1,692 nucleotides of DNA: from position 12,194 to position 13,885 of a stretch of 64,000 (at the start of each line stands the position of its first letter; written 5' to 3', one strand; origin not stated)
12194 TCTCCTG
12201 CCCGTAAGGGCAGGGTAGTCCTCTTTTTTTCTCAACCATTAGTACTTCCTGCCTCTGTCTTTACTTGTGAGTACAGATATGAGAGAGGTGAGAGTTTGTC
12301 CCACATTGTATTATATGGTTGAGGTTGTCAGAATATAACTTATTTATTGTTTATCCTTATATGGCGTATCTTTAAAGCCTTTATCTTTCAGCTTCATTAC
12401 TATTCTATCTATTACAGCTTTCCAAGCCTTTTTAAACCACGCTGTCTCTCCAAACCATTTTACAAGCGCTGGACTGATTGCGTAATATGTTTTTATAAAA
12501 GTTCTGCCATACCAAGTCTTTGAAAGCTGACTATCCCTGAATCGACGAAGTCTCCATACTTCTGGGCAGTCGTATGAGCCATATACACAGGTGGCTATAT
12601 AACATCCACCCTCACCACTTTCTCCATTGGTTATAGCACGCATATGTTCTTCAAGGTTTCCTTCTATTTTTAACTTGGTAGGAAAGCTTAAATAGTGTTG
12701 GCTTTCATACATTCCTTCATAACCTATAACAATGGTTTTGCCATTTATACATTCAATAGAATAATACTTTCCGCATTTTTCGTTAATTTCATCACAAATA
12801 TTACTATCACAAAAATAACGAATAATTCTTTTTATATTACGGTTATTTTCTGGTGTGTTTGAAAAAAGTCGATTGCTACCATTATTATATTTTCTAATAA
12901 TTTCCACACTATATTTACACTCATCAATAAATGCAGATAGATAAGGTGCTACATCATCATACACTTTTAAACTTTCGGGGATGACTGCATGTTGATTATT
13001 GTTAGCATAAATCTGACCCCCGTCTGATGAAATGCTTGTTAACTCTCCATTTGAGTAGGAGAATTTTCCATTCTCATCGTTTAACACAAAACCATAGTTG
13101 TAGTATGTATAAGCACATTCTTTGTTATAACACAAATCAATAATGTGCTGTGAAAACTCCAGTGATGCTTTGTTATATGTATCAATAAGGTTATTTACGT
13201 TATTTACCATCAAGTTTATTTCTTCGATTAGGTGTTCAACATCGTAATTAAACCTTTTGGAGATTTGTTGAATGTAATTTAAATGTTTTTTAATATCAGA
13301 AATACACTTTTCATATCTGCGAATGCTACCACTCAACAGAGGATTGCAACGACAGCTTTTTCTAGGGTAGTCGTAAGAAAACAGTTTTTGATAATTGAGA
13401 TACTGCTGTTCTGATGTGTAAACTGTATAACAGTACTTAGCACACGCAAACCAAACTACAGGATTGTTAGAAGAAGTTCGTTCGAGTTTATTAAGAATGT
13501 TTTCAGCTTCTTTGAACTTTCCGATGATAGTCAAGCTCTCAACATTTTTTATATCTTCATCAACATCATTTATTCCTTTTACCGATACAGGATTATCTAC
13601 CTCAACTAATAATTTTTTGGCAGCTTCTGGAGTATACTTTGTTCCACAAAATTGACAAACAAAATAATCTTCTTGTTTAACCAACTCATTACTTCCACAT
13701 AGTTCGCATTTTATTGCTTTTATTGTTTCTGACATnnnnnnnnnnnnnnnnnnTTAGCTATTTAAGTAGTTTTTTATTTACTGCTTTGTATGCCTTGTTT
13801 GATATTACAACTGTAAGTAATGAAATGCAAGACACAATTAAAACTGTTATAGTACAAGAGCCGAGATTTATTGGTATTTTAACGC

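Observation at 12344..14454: Cargo module A: 4-TM protein with a zinc-ribbon / Cys-rich C-terminal-module protein, candidate undescribed accessory or defence-like pair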

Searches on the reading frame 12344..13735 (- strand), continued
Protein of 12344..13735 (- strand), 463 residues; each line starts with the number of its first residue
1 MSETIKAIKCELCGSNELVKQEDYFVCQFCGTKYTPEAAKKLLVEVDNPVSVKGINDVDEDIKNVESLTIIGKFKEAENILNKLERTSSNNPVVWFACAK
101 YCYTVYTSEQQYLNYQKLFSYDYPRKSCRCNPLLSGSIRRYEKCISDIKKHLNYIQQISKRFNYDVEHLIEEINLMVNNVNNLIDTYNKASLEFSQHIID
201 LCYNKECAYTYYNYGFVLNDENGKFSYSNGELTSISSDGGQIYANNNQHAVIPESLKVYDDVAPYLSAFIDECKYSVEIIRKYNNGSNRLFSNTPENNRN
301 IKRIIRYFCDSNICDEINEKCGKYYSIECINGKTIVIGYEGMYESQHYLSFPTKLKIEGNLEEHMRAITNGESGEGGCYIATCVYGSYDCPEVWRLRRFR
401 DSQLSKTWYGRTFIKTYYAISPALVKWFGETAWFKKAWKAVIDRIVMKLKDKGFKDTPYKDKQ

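Call 58: search_solved_structures(query=A1, max_evalue=1)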
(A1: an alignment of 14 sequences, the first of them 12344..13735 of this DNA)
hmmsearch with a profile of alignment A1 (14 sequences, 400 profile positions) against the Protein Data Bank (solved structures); distinct sequences matched with E-value up to 1: 35.
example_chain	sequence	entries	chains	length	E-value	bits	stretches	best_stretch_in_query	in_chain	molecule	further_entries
9qhb_A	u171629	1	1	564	1.6e-08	38.1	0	64-115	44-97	Engineered tetratricopeptide repeat protein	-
8bu0_A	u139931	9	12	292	1e-06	32.1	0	64-121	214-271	Consensus tetratricopeptide repeat protein | Crystal structure of an 8-repeat consensus TPR superhelix with Zinc. | Monomer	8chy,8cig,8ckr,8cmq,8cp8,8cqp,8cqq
9qhc_A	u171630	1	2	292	2.7e-05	27.4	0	67-135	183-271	Engineered tetratricopeptide repeat protein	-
7qdr_B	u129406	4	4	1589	0.00027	24.2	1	49-222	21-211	Tetratricopeptide repeat protein 37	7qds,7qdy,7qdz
1na0_A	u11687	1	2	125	0.00029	24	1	69-124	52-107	designed protein CTPR3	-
9g8o_B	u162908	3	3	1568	0.00082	22.5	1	57-222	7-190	Superkiller complex protein 3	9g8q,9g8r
2fo7_A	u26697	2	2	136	0.0014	21.8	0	65-119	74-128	SYNTHETIC CONSENSUS TPR PROTEIN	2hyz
2wqh_A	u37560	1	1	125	0.0017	21.5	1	69-130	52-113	CTPR3Y3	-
8ch0_A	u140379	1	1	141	0.0017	21.5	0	64-119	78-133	Consensus tetratricopeptide repeat protein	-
3kd7_A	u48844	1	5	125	0.0043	20.2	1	69-128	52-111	CTPR390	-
6qx9_5J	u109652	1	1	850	0.0049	20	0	69-167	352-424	Pre-mRNA-processing factor 6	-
1na3_A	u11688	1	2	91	0.02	17.9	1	57-124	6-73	designed protein CTPR2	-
6vfh_A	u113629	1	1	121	0.037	17.1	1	60-134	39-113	T33_dn10A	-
6vl6_A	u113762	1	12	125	0.037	17.1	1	59-131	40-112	T33_dn2A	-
6vfj_B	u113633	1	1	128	0.044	16.8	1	61-133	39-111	I53_dn5B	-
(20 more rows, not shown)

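Call 60: search_dna_similar(query=window:12344-13735:-, collection=phages, mode=protein, max_rows=15)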
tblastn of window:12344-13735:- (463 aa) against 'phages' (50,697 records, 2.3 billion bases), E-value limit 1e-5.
Records with a match: 1; places in all: 1; records where one place covers at least 80% of the query: 0.
Best place of each record, by identity: <60% 1.
By first word of the organism name: Clostridioides 1.
By host as written in the record: - 1.
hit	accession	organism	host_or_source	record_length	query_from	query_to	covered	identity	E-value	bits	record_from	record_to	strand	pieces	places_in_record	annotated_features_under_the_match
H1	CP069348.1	Clostridioides phage pCD1602_4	water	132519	371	452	18%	46.3%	5e-14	81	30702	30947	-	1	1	record has no annotation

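Call 61: search_dna_similar(query=window:12344-13735:-, collection=plasmids, mode=protein, max_rows=15)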
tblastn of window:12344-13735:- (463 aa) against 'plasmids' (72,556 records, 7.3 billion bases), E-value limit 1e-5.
Records with a match: 20; places in all: 20; records where one place covers at least 80% of the query: 0.
Best place of each record, by identity: <60% 20.
By first word of the organism name: Burkholderia 7; Acinetobacter 3; Cupriavidus 1; Diaphorobacter 1; Pandoraea 1; Denitratisoma 1; Methylophaga 1; Haliscomenobacter 1; Aneurinibacillus 1; Microbulbifer 1; and 2 more.
By predicted mobility (MOB-suite, as given by PLSDB): conjugative 9; non-mobilizable 9; mobilizable 2.
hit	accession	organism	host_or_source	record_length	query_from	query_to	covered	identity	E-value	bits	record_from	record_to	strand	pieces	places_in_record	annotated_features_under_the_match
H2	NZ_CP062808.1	Cupriavidus basilensis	Cell culture,Sediment of a freshwater ...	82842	323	425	22%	36.1%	4e-6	57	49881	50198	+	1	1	CFI-box-CTERM domain-containing protein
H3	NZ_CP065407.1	Diaphorobacter sp. JS3051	whole organism,soil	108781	323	425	22%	36.1%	4e-6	57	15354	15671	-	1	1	CFI-box-CTERM domain-containing protein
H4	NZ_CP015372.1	Pandoraea pnomenusa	mixed culture,bioreactor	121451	323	425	22%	36.1%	4e-6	57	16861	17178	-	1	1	CFI-box-CTERM domain-containing protein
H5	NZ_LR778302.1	Denitratisoma oestradiolicum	-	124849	314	428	25%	30.0%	7e-6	56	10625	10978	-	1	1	CFI-box-CTERM domain-containing protein | hypothetical protein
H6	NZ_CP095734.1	Methylophaga pinxianii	pure culture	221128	358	453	21%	35.4%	9e-8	62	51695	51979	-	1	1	CFI-box-CTERM domain-containing protein | hypothetical protein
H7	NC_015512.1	Haliscomenobacter hydrossis DSM 1100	activated sludge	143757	359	426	15%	50.0%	4e-8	64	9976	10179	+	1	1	CFI-box-CTERM domain-containing protein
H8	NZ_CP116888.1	Aneurinibacillus sp. Ricciae_BoGa-3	whole organism,Plant material,Lab grown ...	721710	372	454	18%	40.5%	7e-9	66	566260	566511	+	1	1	none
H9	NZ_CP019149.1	Acinetobacter lwoffii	-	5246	360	455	21%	33.3%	7e-9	66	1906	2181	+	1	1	CFI-box-CTERM domain-containing protein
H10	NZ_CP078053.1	Acinetobacter lwoffii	whole organism,bedside rail in hospital ...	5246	360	455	21%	33.3%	7e-9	66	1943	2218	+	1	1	CFI-box-CTERM domain-containing protein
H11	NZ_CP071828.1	Burkholderia anthina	pure culture,RoundUp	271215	376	452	17%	41.6%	2e-9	68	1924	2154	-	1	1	cold shock domain-containing protein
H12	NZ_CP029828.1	Burkholderia sp. JP2-270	sigle cell,rice rhizosphere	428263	376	452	17%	41.6%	2e-9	68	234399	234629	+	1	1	cold shock domain-containing protein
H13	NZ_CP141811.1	Burkholderia thailandensis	Homo sapiens,tissue sample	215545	376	452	17%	41.6%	2e-9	67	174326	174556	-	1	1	cold shock domain-containing protein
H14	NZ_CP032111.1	Acinetobacter lwoffii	cell culture,permafrost, Kolyma lowland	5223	360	457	21%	31.6%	3e-9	67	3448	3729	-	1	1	CFI-box-CTERM domain-containing protein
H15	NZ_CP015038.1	Burkholderia cenocepacia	Homo sapiens,Cord blood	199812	376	452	17%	40.3%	8e-9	66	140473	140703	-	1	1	cold shock domain-containing protein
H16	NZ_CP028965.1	Burkholderia sp. IDO3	pure strain,reactor sludge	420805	376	443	15%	45.6%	3e-8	64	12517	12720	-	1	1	CFI-box-CTERM domain-containing protein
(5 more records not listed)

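Call 62: get_annotated_region(hit=H9, flank=3000)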
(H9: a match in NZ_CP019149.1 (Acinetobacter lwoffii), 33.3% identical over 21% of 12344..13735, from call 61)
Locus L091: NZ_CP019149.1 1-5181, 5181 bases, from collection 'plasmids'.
description: Acinetobacter lwoffii strain ZS207 plasmid pZS-8, complete sequence
organism: Acinetobacter lwoffii (NCBI taxid 28090)
taxonomy: Bacteria; Pseudomonadota; Gammaproteobacteria; Moraxellales; Moraxellaceae; Acinetobacter; Acinetobacter lwoffii
host: -; source: -; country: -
typing (MOB-suite, as given by PLSDB): non-mobilizable; replicon rep_cluster_1278
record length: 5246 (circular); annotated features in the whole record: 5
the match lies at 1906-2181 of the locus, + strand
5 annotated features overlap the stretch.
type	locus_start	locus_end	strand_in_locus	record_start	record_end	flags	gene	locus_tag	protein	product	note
CDS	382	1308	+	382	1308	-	-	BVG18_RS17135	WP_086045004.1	replication initiation protein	-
CDS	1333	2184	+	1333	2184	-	-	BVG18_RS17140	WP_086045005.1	CFI-box-CTERM domain-containing protein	-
CDS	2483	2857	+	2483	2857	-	mobC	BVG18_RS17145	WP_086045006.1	plasmid mobilization relaxosome protein MobC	-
CDS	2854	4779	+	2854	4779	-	-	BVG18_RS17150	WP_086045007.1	relaxase/mobilization nuclease domain-containing protein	-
CDS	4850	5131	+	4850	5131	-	-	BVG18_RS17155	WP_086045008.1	CopG family transcriptional regulator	-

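Call 63: get_annotated_region(hit=H11, flank=4000)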
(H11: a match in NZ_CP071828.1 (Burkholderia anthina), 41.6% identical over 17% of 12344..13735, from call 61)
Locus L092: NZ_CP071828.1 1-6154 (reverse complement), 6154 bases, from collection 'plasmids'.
description: Burkholderia anthina strain 1CH1 plasmid unnamed4, complete sequence
organism: Burkholderia anthina (NCBI taxid 179879)
taxonomy: Bacteria; Pseudomonadota; Betaproteobacteria; Burkholderiales; Burkholderiaceae; Burkholderia; Burkholderia anthina
host: -; source: pure culture,RoundUp; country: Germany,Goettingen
typing (MOB-suite, as given by PLSDB): conjugative; replicon rep_cluster_1398; relaxase MOBH,MOBP; mating-pair formation MPF_T
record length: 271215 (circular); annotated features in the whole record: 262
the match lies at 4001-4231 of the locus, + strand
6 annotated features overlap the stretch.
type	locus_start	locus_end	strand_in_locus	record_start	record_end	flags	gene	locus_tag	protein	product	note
CDS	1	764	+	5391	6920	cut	-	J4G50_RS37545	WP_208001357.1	IS66 family transposase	-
CDS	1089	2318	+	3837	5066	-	-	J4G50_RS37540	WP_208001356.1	DUF1173 family protein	-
CDS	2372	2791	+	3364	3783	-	-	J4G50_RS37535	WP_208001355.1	hypothetical protein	-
CDS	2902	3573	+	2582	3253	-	-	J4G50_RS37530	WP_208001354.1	Lar family restriction alleviation protein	-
CDS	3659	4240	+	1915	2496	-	-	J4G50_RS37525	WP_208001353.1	cold shock domain-containing protein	-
CDS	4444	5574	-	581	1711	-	-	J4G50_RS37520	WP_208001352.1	integrase domain-containing protein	-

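Call 64: get_annotated_region(hit=H2, flank=4000)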
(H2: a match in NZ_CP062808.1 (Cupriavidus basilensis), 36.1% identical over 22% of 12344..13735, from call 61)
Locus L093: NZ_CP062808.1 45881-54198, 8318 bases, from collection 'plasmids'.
description: Cupriavidus basilensis strain DSM 11853 plasmid pRK1-4, complete sequence
organism: Cupriavidus basilensis (NCBI taxid 68895)
taxonomy: Bacteria; Pseudomonadota; Betaproteobacteria; Burkholderiales; Burkholderiaceae; Cupriavidus; Cupriavidus basilensis
host: -; source: Cell culture,Sediment of a freshwater pond enriched in a fixed-bed reactor with 2,6-dichlorophenol as sole ...; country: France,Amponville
typing (MOB-suite, as given by PLSDB): conjugative; replicon rep_cluster_1864; relaxase MOBF,MOBP; mating-pair formation MPF_F
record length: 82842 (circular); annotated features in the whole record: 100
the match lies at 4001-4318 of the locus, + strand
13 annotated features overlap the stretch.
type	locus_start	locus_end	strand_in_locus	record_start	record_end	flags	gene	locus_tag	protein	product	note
CDS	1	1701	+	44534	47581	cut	-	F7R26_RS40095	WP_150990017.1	conjugal transfer protein TraG N-terminal domain-containing protein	-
CDS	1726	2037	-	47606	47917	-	-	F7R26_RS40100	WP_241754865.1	hypothetical protein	-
CDS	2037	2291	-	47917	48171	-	-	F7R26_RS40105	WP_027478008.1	hypothetical protein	-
CDS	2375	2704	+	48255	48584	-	-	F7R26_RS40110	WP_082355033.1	TrfB-related DNA-binding protein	-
CDS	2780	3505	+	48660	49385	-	-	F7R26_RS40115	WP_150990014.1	M48 family metalloprotease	GO:0006508 - proteolysis [Evidence IEA]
CDS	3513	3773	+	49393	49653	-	-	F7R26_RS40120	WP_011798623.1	hypothetical protein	-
CDS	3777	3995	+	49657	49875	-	-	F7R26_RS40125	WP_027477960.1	hypothetical protein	-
CDS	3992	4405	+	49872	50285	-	-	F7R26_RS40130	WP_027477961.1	CFI-box-CTERM domain-containing protein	-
CDS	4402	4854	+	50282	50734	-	-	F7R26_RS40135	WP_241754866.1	hypothetical protein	-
CDS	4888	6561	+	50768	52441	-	istA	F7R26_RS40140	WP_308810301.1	IS21 family transposase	-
CDS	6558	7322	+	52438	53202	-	istB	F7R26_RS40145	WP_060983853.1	IS21-like element helper ATPase IstB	-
CDS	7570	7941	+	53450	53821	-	-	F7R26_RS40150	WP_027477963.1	hypothetical protein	-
CDS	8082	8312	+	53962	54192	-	-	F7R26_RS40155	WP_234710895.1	hypothetical protein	-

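Call 76: list_cluster_members(proteins=[P0001, P0069, P0075])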
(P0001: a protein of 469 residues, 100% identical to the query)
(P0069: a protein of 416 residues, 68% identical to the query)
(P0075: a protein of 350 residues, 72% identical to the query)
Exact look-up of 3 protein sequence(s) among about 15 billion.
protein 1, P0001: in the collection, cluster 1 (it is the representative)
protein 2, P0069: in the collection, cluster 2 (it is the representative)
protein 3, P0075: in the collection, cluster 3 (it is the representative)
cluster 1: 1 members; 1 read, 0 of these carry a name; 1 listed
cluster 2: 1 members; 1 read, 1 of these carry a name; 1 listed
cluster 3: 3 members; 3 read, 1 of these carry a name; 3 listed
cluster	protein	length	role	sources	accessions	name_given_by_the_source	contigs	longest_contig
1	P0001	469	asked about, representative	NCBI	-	-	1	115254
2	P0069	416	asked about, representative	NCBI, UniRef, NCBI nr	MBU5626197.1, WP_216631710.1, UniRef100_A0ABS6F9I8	hypothetical protein KQI82_04580 [Oscillibacter sp. MSJ-2] | Tetratricopeptide repeat protein n=1 Tax=Dysosmobacter acutus TaxID=2841504 ... | tetratricopeptide repeat protein [Dysosmobacter acutus]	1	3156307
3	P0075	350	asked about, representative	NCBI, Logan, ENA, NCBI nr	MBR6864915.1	MAG: TFIIB-type zinc finger domain-containing protein [Bacteroidales bacterium] | TFIIB-type zinc finger domain-containing protein [Bacteroidales bacterium]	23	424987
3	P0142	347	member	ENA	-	-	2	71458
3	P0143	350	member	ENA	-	-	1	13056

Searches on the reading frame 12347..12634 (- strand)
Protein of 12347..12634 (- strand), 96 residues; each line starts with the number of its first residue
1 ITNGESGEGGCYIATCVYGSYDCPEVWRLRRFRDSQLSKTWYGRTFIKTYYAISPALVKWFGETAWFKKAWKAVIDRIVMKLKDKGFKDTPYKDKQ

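Call 54: predict_structure(alignment_id=A2)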
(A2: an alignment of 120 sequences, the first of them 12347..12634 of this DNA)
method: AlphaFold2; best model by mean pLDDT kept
length: 96 residues; sequences in the alignment: 120
mean_pLDDT: 86.2   pTM: 0.74
mean pLDDT of the five models: 86.2, 85.2, 84.8, 81.3, 67.2
residues with pLDDT >= 90: 65; 70-90: 19; 50-70: 4; < 50: 8
segments of 3 or more residues with pLDDT < 50: 1-8
pLDDT, mean of each block of 10 residues (from residue 1): 44 88 92 93 95 91 93 96 93 73
secondary structure, 60 per line:
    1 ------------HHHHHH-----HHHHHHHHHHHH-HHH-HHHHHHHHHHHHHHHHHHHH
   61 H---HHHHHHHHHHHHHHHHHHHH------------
elements in order: H13-18 H24-35 H41-61 H65-84

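Call 57: fold_search(model_id=the predicted structure, library=pdb)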
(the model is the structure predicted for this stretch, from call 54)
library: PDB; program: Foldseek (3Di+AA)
matches with E <= 10: 2; with E <= 0.001: 0
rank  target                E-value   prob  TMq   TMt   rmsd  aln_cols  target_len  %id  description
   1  4y4o_2t               7.8e+00  0.06  0.31  0.31   8.6        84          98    7  Crystal structure of the Thermus thermophilus 70S ribosome with rRNA modifications and bound to protein Y (YfiA) at 2 (released 2015-03-18)
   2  6spc_t                9.9e+00  0.04  0.27  0.30   9.8        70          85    8  Pseudomonas aeruginosa 30s ribosome from an aminoglycoside resistant clinical isolate (released 2019-10-16)

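Call 77: fold_search(model_id=the predicted structure, library=viral)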
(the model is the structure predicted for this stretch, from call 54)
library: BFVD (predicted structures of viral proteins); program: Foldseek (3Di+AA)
matches with E <= 10: 9; with E <= 0.001: 0
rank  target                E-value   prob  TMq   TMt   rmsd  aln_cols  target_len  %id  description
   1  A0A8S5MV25            6.4e+00  0.03  0.22  0.24   9.4        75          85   17  Uncharacterized protein [Caudovirales sp. ctUL28]
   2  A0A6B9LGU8            6.4e+00  0.02  0.24  0.14  18.1       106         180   21  Uncharacterized protein [Flavobacterium phage vB_FspS_tant8-1]
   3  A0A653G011            6.8e+00  0.07  0.31  0.32  10.7        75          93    5  Phage tail tape measure protein [Escherichia phage Stevie_ev116]
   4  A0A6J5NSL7            7.2e+00  0.03  0.23  0.21   9.4        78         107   14  Uncharacterized protein [uncultured Caudovirales phage]
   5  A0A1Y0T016            7.7e+00  0.06  0.32  0.28   6.8        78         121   12  Uncharacterized protein [Pseudomonas phage Noxifer]
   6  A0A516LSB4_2          8.7e+00  0.03  0.24  0.04   9.7        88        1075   15  (no name in the UniProt tables at hand)
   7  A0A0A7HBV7            8.7e+00  0.02  0.21  0.14  13.4       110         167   12  Terminase small subunit [Arthrobacter phage vB_ArtM-ArV1]
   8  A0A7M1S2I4            9.2e+00  0.02  0.24  0.21  15.9        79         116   15  Uncharacterized protein [uncultured phage cr126_1]
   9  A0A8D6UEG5            9.8e+00  0.06  0.30  0.24  15.5        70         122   16  Uncharacterized protein [Enterococcus phage Porthos]

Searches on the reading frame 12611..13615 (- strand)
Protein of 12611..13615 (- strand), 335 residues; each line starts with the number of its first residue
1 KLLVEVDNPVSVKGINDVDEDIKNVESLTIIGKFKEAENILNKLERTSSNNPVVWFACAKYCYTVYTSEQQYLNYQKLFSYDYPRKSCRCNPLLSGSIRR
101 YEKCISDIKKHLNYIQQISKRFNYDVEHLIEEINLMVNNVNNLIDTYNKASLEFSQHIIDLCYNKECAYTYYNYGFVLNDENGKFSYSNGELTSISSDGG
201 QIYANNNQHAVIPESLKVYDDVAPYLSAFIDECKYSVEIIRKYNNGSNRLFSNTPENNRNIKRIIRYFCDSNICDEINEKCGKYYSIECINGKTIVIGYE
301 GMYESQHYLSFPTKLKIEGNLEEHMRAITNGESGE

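Call 30: search_protein_representatives(protein=window:12611-13615:-)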
Query: 335 residues. Proteins with E-value up to 0.001 (for the whole library): 7; up to 1e-10: 2; up to 1e-30: 0. The best 7 are listed.
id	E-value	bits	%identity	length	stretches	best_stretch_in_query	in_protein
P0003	1.1e-16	77.2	28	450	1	1-328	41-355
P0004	8.0e-15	71.1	34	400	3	1-110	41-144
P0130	1.1e-09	54.2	32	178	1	24-149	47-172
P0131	3.4e-08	49.3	29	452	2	1-172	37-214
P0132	1.1e-07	47.6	31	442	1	1-214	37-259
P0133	1.6e-05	40.5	41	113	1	1-64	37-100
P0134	2.6e-05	39.8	46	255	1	5-67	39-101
